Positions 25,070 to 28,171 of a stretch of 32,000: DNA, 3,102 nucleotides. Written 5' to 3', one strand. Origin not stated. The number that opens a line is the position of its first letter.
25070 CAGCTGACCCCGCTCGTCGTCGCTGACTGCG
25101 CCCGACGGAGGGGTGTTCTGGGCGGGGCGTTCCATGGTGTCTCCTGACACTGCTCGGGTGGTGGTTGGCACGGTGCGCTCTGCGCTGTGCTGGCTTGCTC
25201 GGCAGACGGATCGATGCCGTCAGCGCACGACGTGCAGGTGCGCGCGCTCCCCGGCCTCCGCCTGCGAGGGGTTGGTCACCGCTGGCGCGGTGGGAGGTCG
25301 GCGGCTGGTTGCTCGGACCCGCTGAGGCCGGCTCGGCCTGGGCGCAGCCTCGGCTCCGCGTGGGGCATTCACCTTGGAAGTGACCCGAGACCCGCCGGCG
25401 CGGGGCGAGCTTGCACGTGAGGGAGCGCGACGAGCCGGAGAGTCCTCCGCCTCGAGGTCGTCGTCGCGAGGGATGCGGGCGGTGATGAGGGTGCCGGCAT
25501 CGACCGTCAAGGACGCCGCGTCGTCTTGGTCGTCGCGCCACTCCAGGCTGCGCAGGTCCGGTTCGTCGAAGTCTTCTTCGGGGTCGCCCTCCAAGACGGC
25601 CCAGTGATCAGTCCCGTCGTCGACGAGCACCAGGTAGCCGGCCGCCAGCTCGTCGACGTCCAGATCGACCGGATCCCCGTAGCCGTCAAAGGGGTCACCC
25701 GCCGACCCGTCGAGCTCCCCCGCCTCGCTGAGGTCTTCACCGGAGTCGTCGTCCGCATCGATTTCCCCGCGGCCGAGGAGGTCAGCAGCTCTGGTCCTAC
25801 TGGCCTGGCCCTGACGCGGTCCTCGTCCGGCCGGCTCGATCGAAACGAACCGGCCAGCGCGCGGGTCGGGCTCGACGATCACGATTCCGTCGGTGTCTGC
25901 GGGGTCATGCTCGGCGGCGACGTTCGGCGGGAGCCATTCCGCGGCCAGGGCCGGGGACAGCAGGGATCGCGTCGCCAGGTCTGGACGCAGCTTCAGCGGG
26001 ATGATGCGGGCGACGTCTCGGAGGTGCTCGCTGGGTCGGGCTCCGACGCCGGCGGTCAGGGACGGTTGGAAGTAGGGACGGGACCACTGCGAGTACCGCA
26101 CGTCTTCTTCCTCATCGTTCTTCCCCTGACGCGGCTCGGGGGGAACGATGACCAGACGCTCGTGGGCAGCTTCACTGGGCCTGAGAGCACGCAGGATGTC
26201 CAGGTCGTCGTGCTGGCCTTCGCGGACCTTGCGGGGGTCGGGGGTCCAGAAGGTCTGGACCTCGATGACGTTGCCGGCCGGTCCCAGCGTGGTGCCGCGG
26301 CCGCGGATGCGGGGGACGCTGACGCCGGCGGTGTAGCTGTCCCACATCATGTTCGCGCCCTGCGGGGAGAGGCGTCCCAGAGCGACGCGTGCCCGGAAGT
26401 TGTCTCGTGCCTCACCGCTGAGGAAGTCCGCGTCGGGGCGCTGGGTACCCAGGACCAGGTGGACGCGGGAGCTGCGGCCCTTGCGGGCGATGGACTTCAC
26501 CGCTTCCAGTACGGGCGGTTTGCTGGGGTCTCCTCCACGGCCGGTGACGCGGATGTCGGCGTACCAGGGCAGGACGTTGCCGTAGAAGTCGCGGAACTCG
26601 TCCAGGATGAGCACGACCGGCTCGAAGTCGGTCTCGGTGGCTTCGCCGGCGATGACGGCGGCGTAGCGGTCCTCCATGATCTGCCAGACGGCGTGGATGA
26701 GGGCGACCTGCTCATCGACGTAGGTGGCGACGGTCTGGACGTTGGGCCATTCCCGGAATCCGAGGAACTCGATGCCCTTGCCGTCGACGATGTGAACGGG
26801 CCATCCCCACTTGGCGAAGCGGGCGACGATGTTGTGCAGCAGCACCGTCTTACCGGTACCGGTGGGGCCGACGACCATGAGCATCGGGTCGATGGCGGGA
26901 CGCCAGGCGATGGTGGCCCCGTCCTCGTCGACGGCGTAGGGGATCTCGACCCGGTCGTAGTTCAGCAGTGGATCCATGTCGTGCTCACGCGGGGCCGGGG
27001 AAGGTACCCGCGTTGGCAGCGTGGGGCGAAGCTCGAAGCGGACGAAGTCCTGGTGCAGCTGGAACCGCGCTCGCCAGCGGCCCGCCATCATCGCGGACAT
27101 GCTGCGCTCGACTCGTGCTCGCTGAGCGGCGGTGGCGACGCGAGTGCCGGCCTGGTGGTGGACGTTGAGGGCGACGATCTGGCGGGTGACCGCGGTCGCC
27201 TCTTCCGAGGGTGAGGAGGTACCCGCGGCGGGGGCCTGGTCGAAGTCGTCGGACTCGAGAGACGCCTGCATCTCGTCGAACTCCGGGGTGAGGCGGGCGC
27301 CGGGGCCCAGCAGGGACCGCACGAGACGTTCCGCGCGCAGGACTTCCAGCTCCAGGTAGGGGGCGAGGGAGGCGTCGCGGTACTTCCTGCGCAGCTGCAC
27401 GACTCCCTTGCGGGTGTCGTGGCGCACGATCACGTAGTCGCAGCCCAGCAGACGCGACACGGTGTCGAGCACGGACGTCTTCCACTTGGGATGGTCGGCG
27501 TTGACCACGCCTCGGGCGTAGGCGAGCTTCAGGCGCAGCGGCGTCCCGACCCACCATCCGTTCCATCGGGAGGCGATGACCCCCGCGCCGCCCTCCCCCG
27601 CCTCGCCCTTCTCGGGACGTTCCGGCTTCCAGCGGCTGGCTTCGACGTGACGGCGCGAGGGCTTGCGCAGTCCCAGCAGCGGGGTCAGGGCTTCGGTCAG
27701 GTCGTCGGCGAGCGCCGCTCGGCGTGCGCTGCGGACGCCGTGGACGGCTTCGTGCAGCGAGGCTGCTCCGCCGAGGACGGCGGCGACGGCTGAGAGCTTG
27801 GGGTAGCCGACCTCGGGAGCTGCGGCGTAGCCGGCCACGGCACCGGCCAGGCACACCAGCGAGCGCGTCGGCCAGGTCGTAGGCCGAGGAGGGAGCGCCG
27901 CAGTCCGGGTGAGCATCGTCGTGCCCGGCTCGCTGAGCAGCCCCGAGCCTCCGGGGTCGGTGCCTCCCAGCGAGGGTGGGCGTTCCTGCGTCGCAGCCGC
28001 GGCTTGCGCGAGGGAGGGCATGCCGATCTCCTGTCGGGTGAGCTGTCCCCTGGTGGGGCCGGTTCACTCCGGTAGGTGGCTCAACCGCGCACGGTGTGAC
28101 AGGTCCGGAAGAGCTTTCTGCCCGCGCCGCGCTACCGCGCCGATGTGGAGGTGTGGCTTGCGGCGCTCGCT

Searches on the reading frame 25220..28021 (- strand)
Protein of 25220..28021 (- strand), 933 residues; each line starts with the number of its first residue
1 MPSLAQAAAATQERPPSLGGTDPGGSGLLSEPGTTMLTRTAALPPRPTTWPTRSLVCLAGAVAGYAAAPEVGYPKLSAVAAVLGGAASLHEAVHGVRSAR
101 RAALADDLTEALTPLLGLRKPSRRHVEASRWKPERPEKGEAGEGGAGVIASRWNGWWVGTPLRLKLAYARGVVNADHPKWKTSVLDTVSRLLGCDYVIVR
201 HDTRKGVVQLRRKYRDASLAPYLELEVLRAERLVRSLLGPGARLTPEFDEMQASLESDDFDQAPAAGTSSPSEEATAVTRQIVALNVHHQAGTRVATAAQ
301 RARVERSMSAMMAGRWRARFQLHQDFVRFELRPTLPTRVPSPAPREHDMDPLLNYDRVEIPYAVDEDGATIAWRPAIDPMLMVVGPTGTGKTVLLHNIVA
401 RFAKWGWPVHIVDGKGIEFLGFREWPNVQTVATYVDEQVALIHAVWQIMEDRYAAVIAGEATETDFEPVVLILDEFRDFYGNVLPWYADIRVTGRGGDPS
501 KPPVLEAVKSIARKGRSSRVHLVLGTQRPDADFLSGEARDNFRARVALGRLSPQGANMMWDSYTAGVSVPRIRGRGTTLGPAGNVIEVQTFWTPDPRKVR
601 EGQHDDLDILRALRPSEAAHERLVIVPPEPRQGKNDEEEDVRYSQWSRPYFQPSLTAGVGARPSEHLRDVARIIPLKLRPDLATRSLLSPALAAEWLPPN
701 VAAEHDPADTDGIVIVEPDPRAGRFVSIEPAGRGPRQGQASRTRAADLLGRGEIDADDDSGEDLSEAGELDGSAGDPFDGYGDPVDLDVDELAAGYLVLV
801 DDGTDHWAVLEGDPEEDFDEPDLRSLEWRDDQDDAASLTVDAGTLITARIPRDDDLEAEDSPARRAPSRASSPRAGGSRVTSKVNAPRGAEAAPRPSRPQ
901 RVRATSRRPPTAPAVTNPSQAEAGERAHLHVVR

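Call 5: search_protein_families(library=pfam, proteins=[window:25220-28021:-], max_evalue=1)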
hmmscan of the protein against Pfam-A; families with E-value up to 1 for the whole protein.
window:25220-28021:- (933 aa): 18 families
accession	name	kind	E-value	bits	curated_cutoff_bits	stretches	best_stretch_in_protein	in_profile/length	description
PF01580.24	FtsK_SpoIIIE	-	2.4e-08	34.1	24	1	370-456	39-122/221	FtsK/SpoIIIE family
PF13191.12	AAA_16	-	1.1e-05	26.4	32.6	1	379-476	25-141/167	AAA ATPase domain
PF25199.1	nSTAND_NTPase5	-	0.001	19.4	34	1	380-448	43-115/145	Novel STAND NTPase 5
PF13401.12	AAA_22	-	0.0014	19.4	27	1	380-476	7-93/130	AAA domain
PF00004.35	AAA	-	0.0018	19.2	21.2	1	382-481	2-71/131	ATPase family associated with various cellular activities (AAA)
PF05872.18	HerA_C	-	0.0038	16.4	22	1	382-416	25-59/502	Helicase HerA-like C-terminal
PF00437.27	T2SSE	-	0.019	14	24.9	1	380-400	144-164/370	Type II/IV secretion system protein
PF13245.12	AAA_19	-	0.055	14.1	25.1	1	379-478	12-101/134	AAA domain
PF04851.21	ResIII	-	0.058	13.7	22.5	1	381-407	26-52/164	Type III restriction enzyme, res subunit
PF12775.13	AAA_7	-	0.059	13.3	25.8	1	381-403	36-58/181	P-loop containing dynein motor region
PF05729.18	NACHT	-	0.065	13.5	26.7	1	381-407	3-29/167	NACHT domain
PF05433.20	Rick_17kDa_Anti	-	0.077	13.4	24.2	1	58-87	4-34/43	Glycine zipper 2TM domain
PF20720.3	nSTAND3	-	0.11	12.6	27.2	1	380-412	19-51/155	Novel STAND NTPase 3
PF13604.12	AAA_30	-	0.15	12.3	27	1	380-411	20-51/191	AAA domain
PF12846.13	AAA_10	-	0.15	11.5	27.5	0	381-416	24-59/362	AAA-like domain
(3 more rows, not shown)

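Call 6: search_protein_families(library=ncbifam, proteins=[window:25220-28021:-], max_evalue=1)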
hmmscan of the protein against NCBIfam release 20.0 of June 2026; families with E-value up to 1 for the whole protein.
window:25220-28021:- (933 aa): 10 families
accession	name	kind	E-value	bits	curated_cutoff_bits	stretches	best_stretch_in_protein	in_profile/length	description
TIGR03925.1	T7SS_EccC_b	equivalog_domain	2.6e-08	32.6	346.55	2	335-402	322-385/564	type VII secretion protein EccCb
TIGR03928.1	T7_EssCb_Firm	equivalog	3.8e-06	24.8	778.4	2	357-480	1074-1202/1296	type VII secretion protein EssC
TIGR03924.1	T7SS_EccC_a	equivalog_domain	3.1e-05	22.9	509.15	1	501-536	579-614/673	type VII secretion protein EccCa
NF007615.0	PRK10263.1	equivalog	0.0014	16.4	1566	1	505-549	1161-1205/1355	DNA translocase FtsK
TIGR00176.1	mobB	equivalog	0.01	15.9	76.2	1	381-412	2-33/155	molybdopterin-guanine dinucleotide biosynthesis protein B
NF011056.0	PRK14489.1-1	equivalog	0.018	14.2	379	1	378-412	203-237/363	bifunctional molybdenum cofactor guanylyltransferase MobA/molybdopterin-guanine dinucleotide biosynthesis adaptor protein MobB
TIGR00929.1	VirB4_CagE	subfamily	0.056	11.6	643.1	1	382-405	441-464/792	VirB4 family type IV secretion/conjugal transfer ATPase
TIGR03420.1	DnaA_homol_Hda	equivalog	0.066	12.7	194.8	1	378-417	38-77/226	DnaA regulatory inactivator Hda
NF010447.0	PRK13873.1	equivalog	0.16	9.9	1020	1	382-405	445-468/815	conjugal transfer protein TrbE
NF041017.1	DNA_import_CedB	equivalog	0.2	10.2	700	1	376-403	273-300/590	DNA import protein CedB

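Call 55: search_protein_families(library=padloc, proteins=[window:25220-28021:-], max_evalue=0.01)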
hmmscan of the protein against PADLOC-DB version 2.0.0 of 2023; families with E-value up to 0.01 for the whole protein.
window:25220-28021:- (933 aa): 4 families
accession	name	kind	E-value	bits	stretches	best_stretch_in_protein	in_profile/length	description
PDLC04140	mad8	-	6.3e-16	56.8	1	358-565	2-268/314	mads_8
PDLC02806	SspH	-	6.5e-08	28.5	1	378-548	1537-1709/1766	SspH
PDLC01055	HerA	-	0.00074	16.4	0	380-411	159-190/532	Type III coevolved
PDLC02804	SspH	-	0.0073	11.8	0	375-550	1330-1508/1561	SspH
